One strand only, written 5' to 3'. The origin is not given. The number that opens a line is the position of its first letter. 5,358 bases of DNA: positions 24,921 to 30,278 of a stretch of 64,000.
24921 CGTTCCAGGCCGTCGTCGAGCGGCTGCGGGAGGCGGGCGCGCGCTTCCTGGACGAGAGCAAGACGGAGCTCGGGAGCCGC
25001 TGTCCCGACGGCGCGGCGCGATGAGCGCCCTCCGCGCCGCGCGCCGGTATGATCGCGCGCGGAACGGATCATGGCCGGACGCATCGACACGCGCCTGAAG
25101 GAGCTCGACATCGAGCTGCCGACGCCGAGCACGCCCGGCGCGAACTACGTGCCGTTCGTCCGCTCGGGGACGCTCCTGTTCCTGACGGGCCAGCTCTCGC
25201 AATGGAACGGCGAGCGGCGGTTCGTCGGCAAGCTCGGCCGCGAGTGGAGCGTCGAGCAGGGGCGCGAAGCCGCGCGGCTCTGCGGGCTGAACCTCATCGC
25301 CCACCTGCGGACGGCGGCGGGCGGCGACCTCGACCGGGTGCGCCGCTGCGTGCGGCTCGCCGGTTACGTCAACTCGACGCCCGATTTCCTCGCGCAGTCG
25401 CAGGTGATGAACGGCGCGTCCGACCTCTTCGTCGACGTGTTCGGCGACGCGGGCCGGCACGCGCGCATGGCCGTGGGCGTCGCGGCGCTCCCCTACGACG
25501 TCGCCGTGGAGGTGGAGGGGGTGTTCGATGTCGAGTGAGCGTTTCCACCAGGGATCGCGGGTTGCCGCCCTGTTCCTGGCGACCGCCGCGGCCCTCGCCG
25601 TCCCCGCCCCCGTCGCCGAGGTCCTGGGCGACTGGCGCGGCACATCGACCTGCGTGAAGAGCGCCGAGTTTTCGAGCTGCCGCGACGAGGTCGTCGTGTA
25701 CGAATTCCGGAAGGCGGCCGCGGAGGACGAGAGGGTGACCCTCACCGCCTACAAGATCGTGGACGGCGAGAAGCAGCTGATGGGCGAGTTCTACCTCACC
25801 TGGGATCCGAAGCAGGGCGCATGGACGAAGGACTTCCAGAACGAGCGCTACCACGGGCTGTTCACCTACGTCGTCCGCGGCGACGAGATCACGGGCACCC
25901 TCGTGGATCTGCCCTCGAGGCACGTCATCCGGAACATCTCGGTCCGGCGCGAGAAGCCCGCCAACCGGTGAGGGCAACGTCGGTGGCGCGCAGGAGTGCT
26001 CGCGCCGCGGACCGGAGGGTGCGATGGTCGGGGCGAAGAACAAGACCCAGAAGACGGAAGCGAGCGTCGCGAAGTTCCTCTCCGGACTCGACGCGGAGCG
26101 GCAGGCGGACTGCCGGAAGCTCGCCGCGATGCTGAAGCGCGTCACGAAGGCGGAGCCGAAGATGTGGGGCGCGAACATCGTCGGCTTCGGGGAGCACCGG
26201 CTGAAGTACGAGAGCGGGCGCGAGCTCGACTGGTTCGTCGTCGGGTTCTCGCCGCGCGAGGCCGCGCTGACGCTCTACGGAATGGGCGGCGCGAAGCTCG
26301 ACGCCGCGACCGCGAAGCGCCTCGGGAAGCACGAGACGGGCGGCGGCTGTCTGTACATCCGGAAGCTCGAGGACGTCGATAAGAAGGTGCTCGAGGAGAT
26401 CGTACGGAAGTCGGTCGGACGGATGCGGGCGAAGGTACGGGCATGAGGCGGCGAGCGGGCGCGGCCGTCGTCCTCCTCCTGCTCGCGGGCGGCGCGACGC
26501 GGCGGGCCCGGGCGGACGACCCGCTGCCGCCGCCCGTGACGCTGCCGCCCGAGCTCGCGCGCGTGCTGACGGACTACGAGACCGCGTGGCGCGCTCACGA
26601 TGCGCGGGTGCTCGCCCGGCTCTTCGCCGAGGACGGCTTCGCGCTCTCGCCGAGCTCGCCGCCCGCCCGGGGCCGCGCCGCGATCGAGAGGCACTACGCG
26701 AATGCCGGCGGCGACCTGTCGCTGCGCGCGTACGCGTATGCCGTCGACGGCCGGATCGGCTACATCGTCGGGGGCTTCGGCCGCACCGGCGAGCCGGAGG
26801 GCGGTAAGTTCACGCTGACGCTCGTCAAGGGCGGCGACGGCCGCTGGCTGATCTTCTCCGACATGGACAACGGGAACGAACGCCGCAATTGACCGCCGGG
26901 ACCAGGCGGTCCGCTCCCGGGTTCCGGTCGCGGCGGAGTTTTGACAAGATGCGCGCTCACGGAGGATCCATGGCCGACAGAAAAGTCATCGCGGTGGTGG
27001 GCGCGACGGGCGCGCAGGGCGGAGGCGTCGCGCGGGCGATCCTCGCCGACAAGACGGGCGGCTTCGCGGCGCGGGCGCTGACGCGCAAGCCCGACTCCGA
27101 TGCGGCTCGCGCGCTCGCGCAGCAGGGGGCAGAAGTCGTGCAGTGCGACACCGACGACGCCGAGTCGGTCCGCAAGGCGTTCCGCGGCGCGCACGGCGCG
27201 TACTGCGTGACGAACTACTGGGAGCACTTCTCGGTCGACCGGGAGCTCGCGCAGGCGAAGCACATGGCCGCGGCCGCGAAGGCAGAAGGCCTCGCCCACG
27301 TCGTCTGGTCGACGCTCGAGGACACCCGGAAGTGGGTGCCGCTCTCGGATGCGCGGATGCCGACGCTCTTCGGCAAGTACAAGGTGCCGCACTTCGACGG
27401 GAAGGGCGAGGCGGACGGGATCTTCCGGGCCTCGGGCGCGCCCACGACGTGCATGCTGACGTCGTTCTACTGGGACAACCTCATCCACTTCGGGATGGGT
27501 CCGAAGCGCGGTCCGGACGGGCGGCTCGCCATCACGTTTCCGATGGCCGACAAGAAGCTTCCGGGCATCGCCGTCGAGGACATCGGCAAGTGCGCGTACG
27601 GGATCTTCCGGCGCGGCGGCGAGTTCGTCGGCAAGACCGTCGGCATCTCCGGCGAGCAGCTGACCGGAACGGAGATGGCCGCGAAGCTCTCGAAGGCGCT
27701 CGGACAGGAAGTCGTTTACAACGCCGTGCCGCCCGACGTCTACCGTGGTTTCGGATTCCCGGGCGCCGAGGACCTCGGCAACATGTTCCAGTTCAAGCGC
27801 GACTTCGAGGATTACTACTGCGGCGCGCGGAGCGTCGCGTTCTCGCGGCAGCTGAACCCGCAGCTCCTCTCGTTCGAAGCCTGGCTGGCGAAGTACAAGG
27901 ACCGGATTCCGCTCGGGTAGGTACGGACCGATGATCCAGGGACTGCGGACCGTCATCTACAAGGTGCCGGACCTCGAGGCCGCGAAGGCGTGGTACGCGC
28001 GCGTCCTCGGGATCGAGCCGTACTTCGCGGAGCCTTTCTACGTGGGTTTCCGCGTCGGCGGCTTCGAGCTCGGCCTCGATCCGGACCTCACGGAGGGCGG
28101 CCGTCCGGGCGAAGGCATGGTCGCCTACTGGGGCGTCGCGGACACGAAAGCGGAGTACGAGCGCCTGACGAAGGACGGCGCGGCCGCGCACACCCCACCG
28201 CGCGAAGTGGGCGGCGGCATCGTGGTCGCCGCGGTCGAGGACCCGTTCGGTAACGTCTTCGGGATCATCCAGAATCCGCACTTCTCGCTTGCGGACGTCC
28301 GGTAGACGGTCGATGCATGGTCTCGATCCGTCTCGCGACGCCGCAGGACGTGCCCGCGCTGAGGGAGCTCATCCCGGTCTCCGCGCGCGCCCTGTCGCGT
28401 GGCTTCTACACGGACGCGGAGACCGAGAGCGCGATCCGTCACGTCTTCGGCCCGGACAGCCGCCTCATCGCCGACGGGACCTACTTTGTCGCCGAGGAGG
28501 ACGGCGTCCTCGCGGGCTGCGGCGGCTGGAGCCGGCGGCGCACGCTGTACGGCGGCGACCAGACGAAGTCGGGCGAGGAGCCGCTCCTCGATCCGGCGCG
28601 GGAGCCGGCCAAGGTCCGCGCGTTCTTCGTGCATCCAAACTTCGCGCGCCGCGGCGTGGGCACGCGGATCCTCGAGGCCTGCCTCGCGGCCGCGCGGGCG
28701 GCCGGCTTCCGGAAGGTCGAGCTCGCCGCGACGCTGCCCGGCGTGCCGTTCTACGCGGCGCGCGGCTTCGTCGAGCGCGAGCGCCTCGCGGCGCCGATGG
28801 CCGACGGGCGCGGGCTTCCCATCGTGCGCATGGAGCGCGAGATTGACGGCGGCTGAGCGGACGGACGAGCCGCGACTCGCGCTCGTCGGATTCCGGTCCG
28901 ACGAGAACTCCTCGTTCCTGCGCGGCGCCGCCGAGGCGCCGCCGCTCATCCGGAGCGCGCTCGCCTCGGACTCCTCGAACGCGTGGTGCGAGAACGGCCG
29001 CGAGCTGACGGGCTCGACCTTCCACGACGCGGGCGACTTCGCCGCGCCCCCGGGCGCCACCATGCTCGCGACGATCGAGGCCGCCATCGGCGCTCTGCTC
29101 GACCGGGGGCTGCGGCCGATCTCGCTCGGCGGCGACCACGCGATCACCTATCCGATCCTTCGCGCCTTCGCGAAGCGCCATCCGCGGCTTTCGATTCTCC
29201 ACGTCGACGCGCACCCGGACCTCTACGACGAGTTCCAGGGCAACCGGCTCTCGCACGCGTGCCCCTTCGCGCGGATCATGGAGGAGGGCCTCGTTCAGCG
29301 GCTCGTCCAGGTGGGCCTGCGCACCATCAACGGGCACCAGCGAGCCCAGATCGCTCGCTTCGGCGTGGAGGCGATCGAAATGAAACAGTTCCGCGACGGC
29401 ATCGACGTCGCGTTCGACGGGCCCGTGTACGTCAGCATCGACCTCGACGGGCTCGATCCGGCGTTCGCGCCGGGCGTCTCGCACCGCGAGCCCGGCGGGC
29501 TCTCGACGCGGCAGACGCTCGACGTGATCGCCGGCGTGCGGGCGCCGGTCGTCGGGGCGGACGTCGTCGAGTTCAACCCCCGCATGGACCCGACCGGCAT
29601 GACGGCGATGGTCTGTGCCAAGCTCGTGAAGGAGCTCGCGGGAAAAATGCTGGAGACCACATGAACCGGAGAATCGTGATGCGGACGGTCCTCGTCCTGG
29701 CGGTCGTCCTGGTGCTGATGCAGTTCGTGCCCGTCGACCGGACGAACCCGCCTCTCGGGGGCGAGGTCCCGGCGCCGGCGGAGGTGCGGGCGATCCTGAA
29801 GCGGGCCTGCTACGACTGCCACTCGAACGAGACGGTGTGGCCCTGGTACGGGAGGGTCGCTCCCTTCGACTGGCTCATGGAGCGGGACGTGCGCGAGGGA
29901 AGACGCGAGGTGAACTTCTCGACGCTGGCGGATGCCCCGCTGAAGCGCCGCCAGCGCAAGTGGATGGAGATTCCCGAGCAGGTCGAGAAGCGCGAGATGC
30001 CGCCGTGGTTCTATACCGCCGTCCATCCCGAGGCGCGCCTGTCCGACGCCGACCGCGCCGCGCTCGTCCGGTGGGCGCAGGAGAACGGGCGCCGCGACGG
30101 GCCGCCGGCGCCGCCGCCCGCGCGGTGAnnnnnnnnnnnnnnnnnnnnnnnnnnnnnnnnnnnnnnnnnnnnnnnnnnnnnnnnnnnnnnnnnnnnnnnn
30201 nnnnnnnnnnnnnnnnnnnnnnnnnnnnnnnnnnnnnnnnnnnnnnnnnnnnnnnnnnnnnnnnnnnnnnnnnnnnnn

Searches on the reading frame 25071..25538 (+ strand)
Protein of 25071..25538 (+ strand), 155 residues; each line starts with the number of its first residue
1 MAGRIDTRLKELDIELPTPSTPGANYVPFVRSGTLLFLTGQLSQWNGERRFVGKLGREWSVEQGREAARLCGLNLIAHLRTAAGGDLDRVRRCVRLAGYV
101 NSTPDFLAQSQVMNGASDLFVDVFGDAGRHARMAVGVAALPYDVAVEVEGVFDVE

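Call 5: search_protein_families(library=pfam, proteins=[window:25071-25538:+], max_evalue=0.01)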
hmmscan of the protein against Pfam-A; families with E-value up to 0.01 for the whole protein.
window:25071-25538:+ (155 aa): 2 families
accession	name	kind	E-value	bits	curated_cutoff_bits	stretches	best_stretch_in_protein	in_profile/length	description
PF14588.11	YjgF_endoribonc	-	3.8e-23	82.4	35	1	7-143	2-137/148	YjgF/chorismate_mutase-like, putative endoribonuclease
PF01042.26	Ribonuc_L-PSP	-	2.8e-10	40.7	27.3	1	22-150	7-117/121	Endoribonuclease L-PSP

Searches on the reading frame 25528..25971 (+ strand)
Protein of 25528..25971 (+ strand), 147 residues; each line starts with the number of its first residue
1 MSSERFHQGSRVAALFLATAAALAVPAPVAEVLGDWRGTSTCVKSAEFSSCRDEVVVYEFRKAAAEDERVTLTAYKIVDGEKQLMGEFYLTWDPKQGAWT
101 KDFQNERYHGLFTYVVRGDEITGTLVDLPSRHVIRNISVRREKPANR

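Call 5: search_protein_families(library=pfam, proteins=[window:25528-25971:+], max_evalue=0.01)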
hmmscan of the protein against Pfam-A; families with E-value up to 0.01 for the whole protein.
window:25528-25971:+ (147 aa): 0 families

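Call 29: search_protein_families(library=pfam, proteins=[window:25528-25971:+], max_evalue=10)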
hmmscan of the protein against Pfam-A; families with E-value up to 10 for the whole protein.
window:25528-25971:+ (147 aa): 1 family
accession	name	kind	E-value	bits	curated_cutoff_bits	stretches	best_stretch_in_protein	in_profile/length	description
PF08773.16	CathepsinC_exc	-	0.075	13.8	27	1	30-120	9-93/121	Cathepsin C exclusion domain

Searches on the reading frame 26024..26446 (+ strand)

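Call 5: search_protein_families(library=pfam, proteins=[window:26024-26446:+], max_evalue=0.01)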
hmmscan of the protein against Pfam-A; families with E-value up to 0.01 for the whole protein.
window:26024-26446:+ (140 aa): 1 family
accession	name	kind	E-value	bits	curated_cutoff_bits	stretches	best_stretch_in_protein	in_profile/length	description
PF08818.16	DUF1801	-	8.4e-08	33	27.2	1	26-131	1-85/85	Domain of unknown function (DU1801)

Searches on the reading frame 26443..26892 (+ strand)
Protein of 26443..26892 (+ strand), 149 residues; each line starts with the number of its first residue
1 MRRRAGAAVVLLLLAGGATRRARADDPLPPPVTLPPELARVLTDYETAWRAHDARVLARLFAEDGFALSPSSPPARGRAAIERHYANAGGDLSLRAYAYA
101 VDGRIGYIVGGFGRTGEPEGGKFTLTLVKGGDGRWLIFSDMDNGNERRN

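Call 5: search_protein_families(library=pfam, proteins=[window:26443-26892:+], max_evalue=0.01)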
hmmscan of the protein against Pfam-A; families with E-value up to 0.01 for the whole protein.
window:26443-26892:+ (149 aa): 3 families
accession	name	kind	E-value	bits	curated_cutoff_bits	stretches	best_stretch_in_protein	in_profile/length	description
PF14534.12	DUF4440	-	7.4e-10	39.7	25.2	1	39-137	2-107/107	Domain of unknown function (DUF4440)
PF12680.13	SnoaL_2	-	5e-07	30.7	27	1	44-126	3-87/102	SnoaL-like domain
PF13577.12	SnoaL_4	-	0.0028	18.1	24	0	39-90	10-62/126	SnoaL-like domain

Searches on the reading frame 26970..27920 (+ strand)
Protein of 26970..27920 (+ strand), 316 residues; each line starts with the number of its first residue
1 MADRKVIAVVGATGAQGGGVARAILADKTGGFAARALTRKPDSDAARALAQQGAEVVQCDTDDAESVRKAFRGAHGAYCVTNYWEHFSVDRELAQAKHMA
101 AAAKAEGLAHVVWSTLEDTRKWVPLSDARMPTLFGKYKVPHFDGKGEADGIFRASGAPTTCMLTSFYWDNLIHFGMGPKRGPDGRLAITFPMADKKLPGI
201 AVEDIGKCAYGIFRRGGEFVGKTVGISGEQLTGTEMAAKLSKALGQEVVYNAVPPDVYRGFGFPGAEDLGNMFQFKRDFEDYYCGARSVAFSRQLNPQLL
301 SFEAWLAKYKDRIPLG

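Call 5: search_protein_families(library=pfam, proteins=[window:26970-27920:+], max_evalue=0.01)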
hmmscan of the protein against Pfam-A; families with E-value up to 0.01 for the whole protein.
window:26970-27920:+ (316 aa): 3 families
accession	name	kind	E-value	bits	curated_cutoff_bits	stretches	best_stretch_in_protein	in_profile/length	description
PF05368.20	NmrA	-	2e-54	185.7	27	1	4-283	2-274/298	NmrA-like family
PF13460.12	NAD_binding_10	-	1e-13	52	27.2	1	11-160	1-139/184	NAD(P)H-binding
PF01370.27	Epimerase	-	0.0049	16.7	20.9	0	7-74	1-63/240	NAD dependent epimerase/dehydratase family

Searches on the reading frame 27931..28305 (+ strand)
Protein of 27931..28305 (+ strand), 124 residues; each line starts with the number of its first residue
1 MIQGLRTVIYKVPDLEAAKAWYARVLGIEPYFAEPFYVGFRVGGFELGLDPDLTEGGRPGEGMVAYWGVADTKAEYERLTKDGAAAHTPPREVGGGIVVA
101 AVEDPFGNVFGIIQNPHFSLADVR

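Call 4: search_protein_families(library=pfam, proteins=[window:27931-28305:+], max_evalue=0.01)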
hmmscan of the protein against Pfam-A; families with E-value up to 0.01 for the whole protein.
window:27931-28305:+ (124 aa): 3 families
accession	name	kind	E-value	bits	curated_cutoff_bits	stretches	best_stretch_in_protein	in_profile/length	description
PF00903.31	Glyoxalase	-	8.9e-12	45.9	20.6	1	10-110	7-119/121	Glyoxalase/Bleomycin resistance protein/Dioxygenase superfamily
PF13669.12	Glyoxalase_4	-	0.00013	22.6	27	0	10-31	5-26/109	Glyoxalase/Bleomycin resistance protein/Dioxygenase superfamily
PF18029.7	Glyoxalase_6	-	0.00054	21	23.6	1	8-112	2-105/106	Glyoxalase-like domain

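Call 20: search_protein_families(library=ncbifam, proteins=[window:27931-28305:+], max_evalue=0.001)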
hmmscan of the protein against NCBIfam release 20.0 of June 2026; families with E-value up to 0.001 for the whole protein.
window:27931-28305:+ (124 aa): 1 family
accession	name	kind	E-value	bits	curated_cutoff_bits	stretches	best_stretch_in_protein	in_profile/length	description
NF053614.1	AfsKbindKbpAStmc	equivalog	0.00071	19.3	250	0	11-115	11-114/231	AfsK-binding protein KbpA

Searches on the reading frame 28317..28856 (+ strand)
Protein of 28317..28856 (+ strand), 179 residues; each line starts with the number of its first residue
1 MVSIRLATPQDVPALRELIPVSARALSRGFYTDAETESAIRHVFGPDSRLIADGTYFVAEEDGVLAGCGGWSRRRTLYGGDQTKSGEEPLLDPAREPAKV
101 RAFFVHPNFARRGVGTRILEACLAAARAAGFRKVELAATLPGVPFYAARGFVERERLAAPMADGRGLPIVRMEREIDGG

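Call 4: search_protein_families(library=pfam, proteins=[window:28317-28856:+], max_evalue=0.01)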
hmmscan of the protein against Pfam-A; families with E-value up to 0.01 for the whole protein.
window:28317-28856:+ (179 aa): 4 families
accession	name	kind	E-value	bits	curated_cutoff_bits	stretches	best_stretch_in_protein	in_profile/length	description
PF00583.31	Acetyltransf_1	-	1e-13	52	20.7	1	49-151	28-116/116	Acetyltransferase (GNAT) family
PF13508.13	Acetyltransf_7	-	2.2e-12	47.6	27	1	53-153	2-84/84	Acetyltransferase (GNAT) domain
PF13673.13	Acetyltransf_10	-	5.2e-10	39.8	23.6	1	96-175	50-127/128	Acetyltransferase (GNAT) domain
PF13527.13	Acetyltransf_9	-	0.0061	17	25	0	103-151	78-124/127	Acetyltransferase (GNAT) domain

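Call 20: search_protein_families(library=ncbifam, proteins=[window:28317-28856:+], max_evalue=0.001)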
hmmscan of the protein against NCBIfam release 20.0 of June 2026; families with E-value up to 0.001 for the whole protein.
window:28317-28856:+ (179 aa): 3 families
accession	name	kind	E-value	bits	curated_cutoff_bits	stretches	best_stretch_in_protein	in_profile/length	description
NF040501.1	resist_ArsN2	equivalog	1.7e-06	27.7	125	1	99-161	50-111/133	arsenic resistance N-acetyltransferase ArsN2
NF005921.0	PRK07922.1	equivalog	2.3e-05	24.1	180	1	98-154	72-126/170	amino-acid N-acetyltransferase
NF005840.0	PRK07757.1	equivalog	3.4e-05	23.8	154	1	98-155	67-122/153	N-acetyltransferase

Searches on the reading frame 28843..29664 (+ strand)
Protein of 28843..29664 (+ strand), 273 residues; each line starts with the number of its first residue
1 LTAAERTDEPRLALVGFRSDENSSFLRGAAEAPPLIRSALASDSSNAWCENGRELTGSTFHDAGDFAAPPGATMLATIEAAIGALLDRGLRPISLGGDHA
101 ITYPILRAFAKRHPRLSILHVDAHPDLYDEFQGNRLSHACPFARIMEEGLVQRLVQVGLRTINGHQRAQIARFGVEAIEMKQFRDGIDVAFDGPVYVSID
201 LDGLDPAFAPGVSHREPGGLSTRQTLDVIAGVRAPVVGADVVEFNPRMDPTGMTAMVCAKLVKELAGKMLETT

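Call 4: search_protein_families(library=pfam, proteins=[window:28843-29664:+], max_evalue=0.01)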
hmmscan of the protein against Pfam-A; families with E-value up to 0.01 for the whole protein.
window:28843-29664:+ (273 aa): 1 family
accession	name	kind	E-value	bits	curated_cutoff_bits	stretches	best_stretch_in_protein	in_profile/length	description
PF00491.26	Arginase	-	4.1e-68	230.3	22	1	12-265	3-277/280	Arginase family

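Call 20: search_protein_families(library=ncbifam, proteins=[window:28843-29664:+], max_evalue=0.001)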
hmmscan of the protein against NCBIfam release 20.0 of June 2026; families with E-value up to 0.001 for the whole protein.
window:28843-29664:+ (273 aa): 5 families
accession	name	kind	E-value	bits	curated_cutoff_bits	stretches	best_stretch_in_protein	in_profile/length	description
TIGR01230.1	agmatinase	equivalog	2.8e-55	187.9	174.3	1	9-265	12-272/275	agmatinase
NF002564.0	PRK02190.1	subfamily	3.6e-46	157.7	302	1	9-266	32-298/307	agmatinase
TIGR01227.1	hutG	equivalog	5.2e-34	117.8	229.15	1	6-265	31-305/307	formimidoylglutamase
TIGR01229.1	rocF_arginase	equivalog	1.3e-19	70.7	227.6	1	91-268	85-297/300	arginase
NF010347.0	PRK13775.1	equivalog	1e-10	41.4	381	1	10-155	49-195/331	formimidoylglutamase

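Call 22: find_related_loci(query=window:28843-29664:+, collection=metagenome_contigs, flank=8000)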
Query window:28843-29664:+ (273 aa) in metagenome_contigs; peptide patterns used: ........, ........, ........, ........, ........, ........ (x = any residue, [..] = any of these).
600 stretches matched a pattern (row limit reached: there are more); 492 encode a relative of the query (tblastn E <= 1e-3); the best 80 are kept; 80 distinct loci.
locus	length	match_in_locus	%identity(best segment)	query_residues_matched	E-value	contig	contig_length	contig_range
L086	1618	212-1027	91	1-272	0e+0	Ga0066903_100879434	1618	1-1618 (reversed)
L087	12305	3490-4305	80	1-272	5e-145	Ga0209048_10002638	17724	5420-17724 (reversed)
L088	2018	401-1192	81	11-270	2e-152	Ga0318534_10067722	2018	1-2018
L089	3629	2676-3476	78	4-270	8e-144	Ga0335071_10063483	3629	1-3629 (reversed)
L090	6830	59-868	79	4-270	2e-137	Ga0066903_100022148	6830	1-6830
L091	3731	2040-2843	73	3-270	9e-135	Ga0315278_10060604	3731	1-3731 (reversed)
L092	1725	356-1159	73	3-270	4e-141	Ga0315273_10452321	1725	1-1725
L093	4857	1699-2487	75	9-271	3e-131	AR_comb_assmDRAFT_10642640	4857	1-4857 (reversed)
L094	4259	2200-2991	76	10-273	8e-129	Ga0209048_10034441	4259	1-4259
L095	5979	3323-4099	73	11-269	4e-127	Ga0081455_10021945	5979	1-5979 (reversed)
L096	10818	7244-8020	73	11-269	5e-126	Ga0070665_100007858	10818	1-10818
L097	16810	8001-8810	70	1-270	6e-126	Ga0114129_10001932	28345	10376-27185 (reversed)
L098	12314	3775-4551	73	11-269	5e-126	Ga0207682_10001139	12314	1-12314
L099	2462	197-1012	70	1-272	3e-131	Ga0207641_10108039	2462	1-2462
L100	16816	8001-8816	70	1-272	1e-124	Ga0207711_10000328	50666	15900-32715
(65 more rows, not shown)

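Call 47: search_protein_families(library=pfam, proteins=[L097:8861-9277:+, L097:9921-11276:+], max_evalue=0.001)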
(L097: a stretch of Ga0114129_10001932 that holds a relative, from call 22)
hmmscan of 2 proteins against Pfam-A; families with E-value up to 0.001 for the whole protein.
L097:8861-9277:+ (138 aa): 2 families
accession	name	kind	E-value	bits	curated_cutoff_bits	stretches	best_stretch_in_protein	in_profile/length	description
PF07366.18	SnoaL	-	7.7e-37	126.4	28.4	1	10-134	2-126/126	SnoaL-like polyketide cyclase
PF12680.13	SnoaL_2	-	2.6e-20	73.4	27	1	11-121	1-102/102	SnoaL-like domain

L097:9921-11276:+ (451 aa): 1 family
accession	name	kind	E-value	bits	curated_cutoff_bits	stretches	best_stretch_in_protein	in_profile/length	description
PF00654.25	Voltage_CLC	-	3e-85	286.9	24.8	1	79-423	2-346/346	Voltage gated chloride channel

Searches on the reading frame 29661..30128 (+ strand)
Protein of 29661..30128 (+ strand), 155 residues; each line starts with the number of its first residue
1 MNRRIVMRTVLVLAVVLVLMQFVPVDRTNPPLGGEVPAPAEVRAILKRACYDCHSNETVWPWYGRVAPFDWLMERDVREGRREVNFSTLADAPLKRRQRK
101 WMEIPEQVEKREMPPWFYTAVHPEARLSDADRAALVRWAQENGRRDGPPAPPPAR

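Call 4: search_protein_families(library=pfam, proteins=[window:29661-30128:+], max_evalue=0.01)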
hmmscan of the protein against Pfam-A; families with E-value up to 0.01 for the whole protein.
window:29661-30128:+ (155 aa): 1 family
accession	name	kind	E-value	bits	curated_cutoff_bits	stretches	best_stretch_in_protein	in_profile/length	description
PF14376.11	Haem_bd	-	1.4e-43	148.5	27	1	15-140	1-132/133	Haem-binding domain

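Call 20: search_protein_families(library=ncbifam, proteins=[window:29661-30128:+], max_evalue=0.001)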
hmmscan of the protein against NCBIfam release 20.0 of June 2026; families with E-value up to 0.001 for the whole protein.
window:29661-30128:+ (155 aa): 0 families
